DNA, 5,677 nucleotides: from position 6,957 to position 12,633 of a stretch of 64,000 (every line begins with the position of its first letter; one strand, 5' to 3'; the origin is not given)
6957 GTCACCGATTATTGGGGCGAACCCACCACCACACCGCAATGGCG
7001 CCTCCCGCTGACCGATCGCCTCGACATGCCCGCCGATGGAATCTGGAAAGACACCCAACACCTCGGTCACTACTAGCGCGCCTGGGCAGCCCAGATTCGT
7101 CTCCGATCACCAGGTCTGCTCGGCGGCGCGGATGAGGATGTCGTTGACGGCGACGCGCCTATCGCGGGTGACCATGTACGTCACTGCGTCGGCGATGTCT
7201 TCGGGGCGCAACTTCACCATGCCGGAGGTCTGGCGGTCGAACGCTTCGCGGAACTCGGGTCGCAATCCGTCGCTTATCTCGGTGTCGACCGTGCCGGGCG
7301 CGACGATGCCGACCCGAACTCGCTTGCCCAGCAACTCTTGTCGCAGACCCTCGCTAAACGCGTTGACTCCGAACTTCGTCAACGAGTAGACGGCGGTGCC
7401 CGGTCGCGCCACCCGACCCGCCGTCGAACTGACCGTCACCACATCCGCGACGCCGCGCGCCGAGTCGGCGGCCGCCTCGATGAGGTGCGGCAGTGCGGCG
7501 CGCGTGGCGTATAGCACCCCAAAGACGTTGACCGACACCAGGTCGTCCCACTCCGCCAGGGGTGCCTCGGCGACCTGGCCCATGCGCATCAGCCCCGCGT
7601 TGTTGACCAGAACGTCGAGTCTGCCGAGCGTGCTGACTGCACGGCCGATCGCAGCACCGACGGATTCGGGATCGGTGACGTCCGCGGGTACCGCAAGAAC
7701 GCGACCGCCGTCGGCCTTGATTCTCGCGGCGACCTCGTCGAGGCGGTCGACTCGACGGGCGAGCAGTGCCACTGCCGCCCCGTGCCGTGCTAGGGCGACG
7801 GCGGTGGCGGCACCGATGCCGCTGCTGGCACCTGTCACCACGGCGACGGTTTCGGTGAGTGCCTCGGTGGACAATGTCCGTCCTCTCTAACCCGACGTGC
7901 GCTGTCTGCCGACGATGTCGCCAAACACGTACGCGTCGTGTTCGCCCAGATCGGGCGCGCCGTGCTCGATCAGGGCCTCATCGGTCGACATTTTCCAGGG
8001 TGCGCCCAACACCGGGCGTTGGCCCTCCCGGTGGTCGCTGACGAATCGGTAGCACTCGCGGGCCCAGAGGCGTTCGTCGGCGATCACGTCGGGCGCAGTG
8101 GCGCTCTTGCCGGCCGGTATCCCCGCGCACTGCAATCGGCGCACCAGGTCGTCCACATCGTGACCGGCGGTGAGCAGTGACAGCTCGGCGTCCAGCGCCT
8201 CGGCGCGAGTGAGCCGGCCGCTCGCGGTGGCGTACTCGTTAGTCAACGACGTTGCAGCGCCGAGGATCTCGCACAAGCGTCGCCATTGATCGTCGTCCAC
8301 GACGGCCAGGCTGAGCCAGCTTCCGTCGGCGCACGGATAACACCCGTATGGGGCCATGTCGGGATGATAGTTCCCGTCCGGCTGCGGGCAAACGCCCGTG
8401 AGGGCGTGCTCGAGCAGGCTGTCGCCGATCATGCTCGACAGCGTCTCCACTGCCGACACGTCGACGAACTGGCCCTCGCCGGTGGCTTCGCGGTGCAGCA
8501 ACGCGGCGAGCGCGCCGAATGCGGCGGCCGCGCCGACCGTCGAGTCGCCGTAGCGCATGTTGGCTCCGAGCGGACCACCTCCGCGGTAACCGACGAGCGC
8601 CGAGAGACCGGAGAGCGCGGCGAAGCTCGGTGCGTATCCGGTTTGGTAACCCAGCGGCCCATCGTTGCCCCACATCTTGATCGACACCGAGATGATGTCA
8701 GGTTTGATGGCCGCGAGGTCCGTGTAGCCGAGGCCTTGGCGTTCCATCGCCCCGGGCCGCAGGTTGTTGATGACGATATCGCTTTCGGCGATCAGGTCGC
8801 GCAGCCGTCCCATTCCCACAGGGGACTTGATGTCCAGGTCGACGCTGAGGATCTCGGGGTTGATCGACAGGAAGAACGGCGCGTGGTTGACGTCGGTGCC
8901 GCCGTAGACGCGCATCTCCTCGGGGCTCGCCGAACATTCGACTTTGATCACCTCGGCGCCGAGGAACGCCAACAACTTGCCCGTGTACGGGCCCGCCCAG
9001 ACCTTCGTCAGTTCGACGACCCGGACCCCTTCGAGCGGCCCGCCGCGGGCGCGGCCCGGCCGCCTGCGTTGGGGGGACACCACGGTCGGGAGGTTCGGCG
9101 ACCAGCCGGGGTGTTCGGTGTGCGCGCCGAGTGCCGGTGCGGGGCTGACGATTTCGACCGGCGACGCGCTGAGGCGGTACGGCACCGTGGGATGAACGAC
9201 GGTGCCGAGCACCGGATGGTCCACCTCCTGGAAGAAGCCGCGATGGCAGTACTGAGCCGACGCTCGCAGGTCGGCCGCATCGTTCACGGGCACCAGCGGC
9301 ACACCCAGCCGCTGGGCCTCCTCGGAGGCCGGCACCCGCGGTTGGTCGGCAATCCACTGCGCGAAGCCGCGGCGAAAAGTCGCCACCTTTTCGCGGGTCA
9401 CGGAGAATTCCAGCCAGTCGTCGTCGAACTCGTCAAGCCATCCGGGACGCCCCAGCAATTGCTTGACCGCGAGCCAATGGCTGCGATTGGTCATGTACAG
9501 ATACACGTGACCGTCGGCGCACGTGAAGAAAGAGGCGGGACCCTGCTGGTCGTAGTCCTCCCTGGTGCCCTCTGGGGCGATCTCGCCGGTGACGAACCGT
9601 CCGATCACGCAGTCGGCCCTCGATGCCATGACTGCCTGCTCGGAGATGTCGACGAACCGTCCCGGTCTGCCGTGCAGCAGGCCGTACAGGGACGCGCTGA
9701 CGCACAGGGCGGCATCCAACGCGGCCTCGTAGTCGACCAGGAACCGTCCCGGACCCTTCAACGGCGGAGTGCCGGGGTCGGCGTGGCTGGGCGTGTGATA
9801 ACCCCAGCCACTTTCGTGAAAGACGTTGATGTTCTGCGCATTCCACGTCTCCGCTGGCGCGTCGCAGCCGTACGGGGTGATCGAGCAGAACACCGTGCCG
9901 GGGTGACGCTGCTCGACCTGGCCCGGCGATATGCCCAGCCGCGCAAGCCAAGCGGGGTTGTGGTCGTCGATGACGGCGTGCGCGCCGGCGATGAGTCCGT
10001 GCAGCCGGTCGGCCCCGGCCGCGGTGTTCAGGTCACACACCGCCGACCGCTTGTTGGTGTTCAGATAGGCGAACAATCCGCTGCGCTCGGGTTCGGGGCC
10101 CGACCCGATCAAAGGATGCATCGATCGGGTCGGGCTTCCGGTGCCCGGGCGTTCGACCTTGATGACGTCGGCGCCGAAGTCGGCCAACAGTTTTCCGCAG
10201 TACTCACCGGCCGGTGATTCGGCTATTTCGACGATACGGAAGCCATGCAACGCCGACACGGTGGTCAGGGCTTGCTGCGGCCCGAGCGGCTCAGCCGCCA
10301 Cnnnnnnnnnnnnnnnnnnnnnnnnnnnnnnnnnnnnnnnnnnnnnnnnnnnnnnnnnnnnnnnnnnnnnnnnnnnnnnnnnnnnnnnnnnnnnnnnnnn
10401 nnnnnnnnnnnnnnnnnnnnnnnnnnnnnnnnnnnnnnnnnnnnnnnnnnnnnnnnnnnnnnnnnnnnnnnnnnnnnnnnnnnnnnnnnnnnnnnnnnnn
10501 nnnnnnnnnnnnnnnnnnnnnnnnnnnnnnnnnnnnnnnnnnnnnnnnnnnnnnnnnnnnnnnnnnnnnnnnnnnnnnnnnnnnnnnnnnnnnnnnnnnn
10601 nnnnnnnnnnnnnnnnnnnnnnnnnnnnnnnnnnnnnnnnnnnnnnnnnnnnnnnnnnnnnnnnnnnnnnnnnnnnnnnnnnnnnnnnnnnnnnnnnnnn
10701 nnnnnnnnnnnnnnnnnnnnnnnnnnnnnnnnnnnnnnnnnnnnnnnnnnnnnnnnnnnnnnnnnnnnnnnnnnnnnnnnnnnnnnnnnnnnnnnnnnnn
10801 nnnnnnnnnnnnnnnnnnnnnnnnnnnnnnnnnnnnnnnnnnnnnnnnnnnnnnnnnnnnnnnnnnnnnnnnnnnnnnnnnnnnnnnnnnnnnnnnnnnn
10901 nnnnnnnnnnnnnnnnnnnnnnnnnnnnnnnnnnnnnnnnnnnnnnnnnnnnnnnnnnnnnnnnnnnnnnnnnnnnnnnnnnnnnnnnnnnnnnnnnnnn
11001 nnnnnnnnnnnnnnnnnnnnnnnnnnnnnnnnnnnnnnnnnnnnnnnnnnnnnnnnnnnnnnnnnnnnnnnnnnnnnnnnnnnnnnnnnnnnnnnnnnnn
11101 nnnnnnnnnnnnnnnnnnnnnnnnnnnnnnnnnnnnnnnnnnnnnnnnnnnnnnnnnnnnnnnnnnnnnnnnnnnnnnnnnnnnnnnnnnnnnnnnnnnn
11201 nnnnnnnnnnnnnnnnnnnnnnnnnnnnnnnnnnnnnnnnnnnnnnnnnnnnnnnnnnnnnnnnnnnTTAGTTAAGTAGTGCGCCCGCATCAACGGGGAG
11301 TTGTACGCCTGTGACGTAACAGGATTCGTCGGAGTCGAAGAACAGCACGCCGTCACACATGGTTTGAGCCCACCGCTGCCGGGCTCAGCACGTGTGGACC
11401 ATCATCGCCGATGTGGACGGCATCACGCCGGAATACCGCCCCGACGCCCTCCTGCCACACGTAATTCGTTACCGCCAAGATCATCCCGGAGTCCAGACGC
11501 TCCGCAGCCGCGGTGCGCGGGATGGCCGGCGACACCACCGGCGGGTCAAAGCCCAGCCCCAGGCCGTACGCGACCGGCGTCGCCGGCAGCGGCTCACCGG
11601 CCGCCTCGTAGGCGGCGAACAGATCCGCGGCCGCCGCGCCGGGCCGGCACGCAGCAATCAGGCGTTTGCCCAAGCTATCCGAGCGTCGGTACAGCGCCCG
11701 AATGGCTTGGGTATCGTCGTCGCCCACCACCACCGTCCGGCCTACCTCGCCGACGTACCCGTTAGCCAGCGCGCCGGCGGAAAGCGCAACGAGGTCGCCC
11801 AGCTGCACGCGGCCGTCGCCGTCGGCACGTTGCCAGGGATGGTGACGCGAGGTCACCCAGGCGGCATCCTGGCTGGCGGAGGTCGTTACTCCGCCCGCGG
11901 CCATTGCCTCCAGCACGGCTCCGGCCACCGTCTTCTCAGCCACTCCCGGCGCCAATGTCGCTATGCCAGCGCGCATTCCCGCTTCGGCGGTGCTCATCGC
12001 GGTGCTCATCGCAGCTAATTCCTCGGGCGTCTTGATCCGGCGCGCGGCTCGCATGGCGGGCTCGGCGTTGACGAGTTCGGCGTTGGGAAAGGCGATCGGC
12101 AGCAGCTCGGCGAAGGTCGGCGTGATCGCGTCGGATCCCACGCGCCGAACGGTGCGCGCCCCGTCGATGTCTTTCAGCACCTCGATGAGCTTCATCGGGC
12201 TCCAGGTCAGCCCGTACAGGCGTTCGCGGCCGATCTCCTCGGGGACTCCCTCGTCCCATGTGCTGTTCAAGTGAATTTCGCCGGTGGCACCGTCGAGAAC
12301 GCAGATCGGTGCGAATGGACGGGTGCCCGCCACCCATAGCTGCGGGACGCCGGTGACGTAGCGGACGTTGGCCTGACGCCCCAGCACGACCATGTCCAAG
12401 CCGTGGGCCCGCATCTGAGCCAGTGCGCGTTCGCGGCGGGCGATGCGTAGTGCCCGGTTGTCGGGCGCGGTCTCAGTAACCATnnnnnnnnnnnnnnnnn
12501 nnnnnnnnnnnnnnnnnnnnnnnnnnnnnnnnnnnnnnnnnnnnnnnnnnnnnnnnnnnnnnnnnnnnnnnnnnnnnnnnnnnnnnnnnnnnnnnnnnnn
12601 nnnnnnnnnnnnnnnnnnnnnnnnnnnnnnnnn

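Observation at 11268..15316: Catabolic operon trimmed by three deletions that each leave a translatable mini-ORF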

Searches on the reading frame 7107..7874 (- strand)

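Call 8: search_protein_families(library=pfam, proteins=[window:7107-7874:-], max_evalue=1)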
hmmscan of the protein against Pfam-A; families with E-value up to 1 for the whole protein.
window:7107-7874:- (255 aa): 11 families
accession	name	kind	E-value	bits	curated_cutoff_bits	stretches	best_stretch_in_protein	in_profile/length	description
PF00106.31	adh_short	-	2.7e-56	190.6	26.6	1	10-205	2-191/195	short chain dehydrogenase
PF13561.12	adh_short_C2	-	2e-42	145.8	27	1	15-239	1-221/236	Enoyl-(Acyl carrier protein) reductase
PF08659.16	KR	-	6.3e-13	49.5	22.6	1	11-179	3-165/180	KR domain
PF23441.1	SDR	-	3.3e-09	37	27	1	5-215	4-216/258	SDR-like rossmann domain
PF01370.27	Epimerase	-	0.0047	16.8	20.9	1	12-145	2-124/240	NAD dependent epimerase/dehydratase family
PF13460.12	NAD_binding_10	-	0.05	13.9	27.2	1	15-77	1-59/184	NAD(P)H-binding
PF10649.15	DUF2478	-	0.13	12.3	22.3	1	90-150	74-132/159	Protein of unknown function (DUF2478)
PF02558.23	ApbA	-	0.13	12.3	22.2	1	19-70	8-61/150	Ketopantoate reductase PanE/ApbA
PF13669.12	Glyoxalase_4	-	0.16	12.7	27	1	27-62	61-96/109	Glyoxalase/Bleomycin resistance protein/Dioxygenase superfamily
PF00903.31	Glyoxalase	-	0.17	12.7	20.6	1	31-67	67-103/121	Glyoxalase/Bleomycin resistance protein/Dioxygenase superfamily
PF12242.14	Eno-Rase_NADH_b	-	0.28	11.4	23.4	1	10-34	42-66/79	NAD(P)H binding domain of trans-2-enoyl-CoA reductase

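Call 35: search_protein_families(library=ncbifam, proteins=[window:7107-7874:-], max_evalue=0.00001)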
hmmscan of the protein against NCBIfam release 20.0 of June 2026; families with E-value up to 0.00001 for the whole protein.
window:7107-7874:- (255 aa): 216 families (the best 25 are shown)
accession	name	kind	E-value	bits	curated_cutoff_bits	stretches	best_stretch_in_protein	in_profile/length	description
NF005806.0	PRK07666.1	equivalog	2.6e-53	180.7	286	1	4-246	3-232/239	3-ketoacyl-ACP reductase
NF038213.1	SDR_TniO_fam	equivalog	1.9e-51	174.9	300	1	8-253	2-249/249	SDR family oxidoreductase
NF005878.0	PRK07825.1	subfamily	5.5e-51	173.5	287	1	3-246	4-229/278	short chain dehydrogenase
NF004825.0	PRK06181.1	equivalog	1.1e-49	169.1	215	1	4-243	2-236/268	SDR family oxidoreductase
NF005594.0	PRK07326.1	equivalog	8.9e-49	166.2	271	1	5-251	3-232/237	SDR family oxidoreductase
NF005559.1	PRK07231.1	subfamily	5.7e-47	160.3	215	1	6-236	2-230/249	glucose 1-dehydrogenase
NF005495.0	PRK07109.1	subfamily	4e-46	157.8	264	1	3-240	3-233/334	SDR family oxidoreductase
NF005672.0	PRK07454.1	equivalog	8.3e-46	156.1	234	1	8-249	6-235/241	SDR family oxidoreductase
NF052558.1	MBtsdlDhBudC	equivalog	2.7e-44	151.6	270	1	8-238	3-226/250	meso-2,3-butanediol dehydrogenase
NF006123.0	PRK08267.1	equivalog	3.8e-44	150.9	261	1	12-241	6-226/261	SDR family oxidoreductase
NF005854.0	PRK07775.1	equivalog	1.6e-43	148.9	260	1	10-248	12-250/274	SDR family oxidoreductase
NF009466.0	PRK12826.1-2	subfamily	2e-43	148.7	222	1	8-238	3-229/248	3-oxoacyl-ACP reductase FabG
NF006073.0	PRK08219.1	equivalog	4.7e-43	147.5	218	1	8-251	3-225/227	SDR family oxidoreductase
NF005853.0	PRK07774.1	equivalog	2e-41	142.1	303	1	5-237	3-230/250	SDR family oxidoreductase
NF005881.0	PRK07832.1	equivalog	1.6e-40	139.1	296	1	3-239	4-242/287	SDR family oxidoreductase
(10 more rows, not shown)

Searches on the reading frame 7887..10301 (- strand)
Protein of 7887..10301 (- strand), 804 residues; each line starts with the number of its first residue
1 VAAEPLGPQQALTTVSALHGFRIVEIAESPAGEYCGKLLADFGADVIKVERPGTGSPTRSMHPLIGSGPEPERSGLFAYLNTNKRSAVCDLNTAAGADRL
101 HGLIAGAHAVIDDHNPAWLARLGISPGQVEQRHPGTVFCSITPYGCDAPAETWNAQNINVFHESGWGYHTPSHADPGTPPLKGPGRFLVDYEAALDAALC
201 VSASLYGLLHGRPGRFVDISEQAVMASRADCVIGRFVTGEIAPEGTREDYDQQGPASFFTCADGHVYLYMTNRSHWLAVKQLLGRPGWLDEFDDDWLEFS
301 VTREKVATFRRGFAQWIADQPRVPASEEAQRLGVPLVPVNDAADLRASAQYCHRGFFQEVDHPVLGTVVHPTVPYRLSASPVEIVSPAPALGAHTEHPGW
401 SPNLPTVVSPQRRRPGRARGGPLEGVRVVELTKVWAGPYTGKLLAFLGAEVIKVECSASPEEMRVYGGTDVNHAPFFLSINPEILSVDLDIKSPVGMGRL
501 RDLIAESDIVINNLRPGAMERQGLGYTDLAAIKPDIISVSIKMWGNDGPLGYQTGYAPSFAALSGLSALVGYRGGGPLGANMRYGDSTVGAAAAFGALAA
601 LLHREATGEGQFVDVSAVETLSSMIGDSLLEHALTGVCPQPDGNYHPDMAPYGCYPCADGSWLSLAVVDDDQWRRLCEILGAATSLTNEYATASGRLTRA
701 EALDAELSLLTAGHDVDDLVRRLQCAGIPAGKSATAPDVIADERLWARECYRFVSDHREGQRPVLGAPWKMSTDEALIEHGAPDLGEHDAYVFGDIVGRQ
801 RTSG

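Call 8: search_protein_families(library=pfam, proteins=[window:7887-10301:-], max_evalue=1)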
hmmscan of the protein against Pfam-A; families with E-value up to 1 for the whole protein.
window:7887-10301:- (804 aa): 1 family
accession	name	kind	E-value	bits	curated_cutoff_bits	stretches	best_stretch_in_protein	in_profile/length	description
PF02515.22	CoA_transf_3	-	4.1e-165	549.7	23.3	2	423-788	1-365/366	CoA-transferase family III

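Call 35: search_protein_families(library=ncbifam, proteins=[window:7887-10301:-], max_evalue=0.00001)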
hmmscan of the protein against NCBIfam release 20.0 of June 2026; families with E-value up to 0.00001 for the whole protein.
window:7887-10301:- (804 aa): 7 families
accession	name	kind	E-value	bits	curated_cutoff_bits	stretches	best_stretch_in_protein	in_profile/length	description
NF052585.1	SucGlutTfsCaiB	equivalog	1.2e-96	323.8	750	2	420-795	5-387/394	succinate--glutarate CoA-transferase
NF041294.1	Scnl_mescCoAtase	equivalog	5.5e-87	292.4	700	2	422-792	3-379/381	succinyl-CoA:mesaconate CoA-transferase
NF003809.0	PRK05398.1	subfamily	8.3e-83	278.3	442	4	422-619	4-202/416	formyl-CoA transferase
TIGR03253.1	oxalate_frc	equivalog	5.8e-79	265.7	504.2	4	422-618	3-200/416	formyl-CoA transferase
NF008511.0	PRK11430.1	equivalog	2.8e-54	184.7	522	2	420-729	7-316/381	CoA:oxalate CoA-transferase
NF002914.1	PRK03525.1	equivalog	2.7e-27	95.7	413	1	421-751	8-336/400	L-carnitine CoA-transferase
TIGR04253.1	mesacon_CoA_iso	equivalog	8e-25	87.6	725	1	422-719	2-291/403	2-methylfumaryl-CoA isomerase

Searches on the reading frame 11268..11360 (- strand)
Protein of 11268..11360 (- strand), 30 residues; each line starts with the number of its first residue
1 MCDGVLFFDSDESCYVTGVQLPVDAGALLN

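Call 8: search_protein_families(library=pfam, proteins=[window:11268-11360:-], max_evalue=1)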
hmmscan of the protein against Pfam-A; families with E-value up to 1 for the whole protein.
window:11268-11360:- (30 aa): 1 family
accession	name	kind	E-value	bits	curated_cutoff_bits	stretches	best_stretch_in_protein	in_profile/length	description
PF13561.12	adh_short_C2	-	0.014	15.5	27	1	5-26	213-234/236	Enoyl-(Acyl carrier protein) reductase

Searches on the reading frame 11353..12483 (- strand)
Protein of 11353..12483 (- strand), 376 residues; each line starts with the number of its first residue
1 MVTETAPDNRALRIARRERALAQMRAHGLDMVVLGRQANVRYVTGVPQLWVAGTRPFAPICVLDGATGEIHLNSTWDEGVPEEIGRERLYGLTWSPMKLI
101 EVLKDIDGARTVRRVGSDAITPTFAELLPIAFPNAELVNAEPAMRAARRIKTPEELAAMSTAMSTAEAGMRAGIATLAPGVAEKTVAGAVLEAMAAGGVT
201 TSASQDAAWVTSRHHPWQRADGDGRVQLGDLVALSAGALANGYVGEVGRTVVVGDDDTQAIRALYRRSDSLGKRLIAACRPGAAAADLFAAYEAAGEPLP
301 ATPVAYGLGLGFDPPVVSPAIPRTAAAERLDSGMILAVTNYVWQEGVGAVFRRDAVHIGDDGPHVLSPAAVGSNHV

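Call 8: search_protein_families(library=pfam, proteins=[window:11353-12483:-], max_evalue=1)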
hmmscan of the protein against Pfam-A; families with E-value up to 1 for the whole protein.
window:11353-12483:- (376 aa): 3 families
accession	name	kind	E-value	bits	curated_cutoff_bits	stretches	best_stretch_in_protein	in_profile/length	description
PF00557.29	Peptidase_M24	-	1.4e-22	80.9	23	1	158-358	2-206/208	Metallopeptidase family M24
PF01321.24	Creatinase_N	-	3.3e-10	41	22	1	16-150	1-128/128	Creatinase/Prolidase N-terminal domain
PF19142.5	DUF5825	-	0.08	13.2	25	1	166-219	121-174/179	Family of unknown function (DUF5825)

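Call 27: find_encoding_contigs(protein=window:11353-12483:-, flank=8000, max_places=8)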
Protein window:11353-12483:- (376 aa): no gene with exactly this product is on record in the collection.

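Call 35: search_protein_families(library=ncbifam, proteins=[window:11353-12483:-], max_evalue=0.00001)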
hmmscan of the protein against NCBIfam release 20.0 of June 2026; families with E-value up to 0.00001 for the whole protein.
window:11353-12483:- (376 aa): 8 families
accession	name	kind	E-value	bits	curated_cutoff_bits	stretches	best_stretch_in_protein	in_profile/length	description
NF040821.1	dipep_PepQ_Arch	equivalog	6.5e-14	51.7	630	1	140-366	112-338/346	Xaa-Pro dipeptidase PepQ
NF038259.1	ectoine_DoeA_2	exception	2.5e-12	46.2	575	1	127-362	130-372/386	ectoine hydrolase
NF007310.0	PRK09795.1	equivalog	1.7e-10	40.3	393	1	134-366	113-348/361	aminopeptidase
NF011174.0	PRK14576.1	subfamily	2.4e-07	29.9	487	1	132-367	159-395/405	putative endopeptidase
NF043017.1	DimsulpropLyDddP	equivalog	4e-07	29.2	600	0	134-364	189-431/443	dimethylsulfonioproprionate lyase DddP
NF008131.0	PRK10879.1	equivalog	6.8e-07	28.4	465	1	135-284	158-307/438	Xaa-Pro aminopeptidase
NF011173.0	PRK14575.1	equivalog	1.4e-06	27.5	850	1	131-367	159-396/406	putative peptidase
NF011720.0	PRK15173.1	subfamily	1.6e-06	27.4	420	1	131-367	96-333/343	peptidase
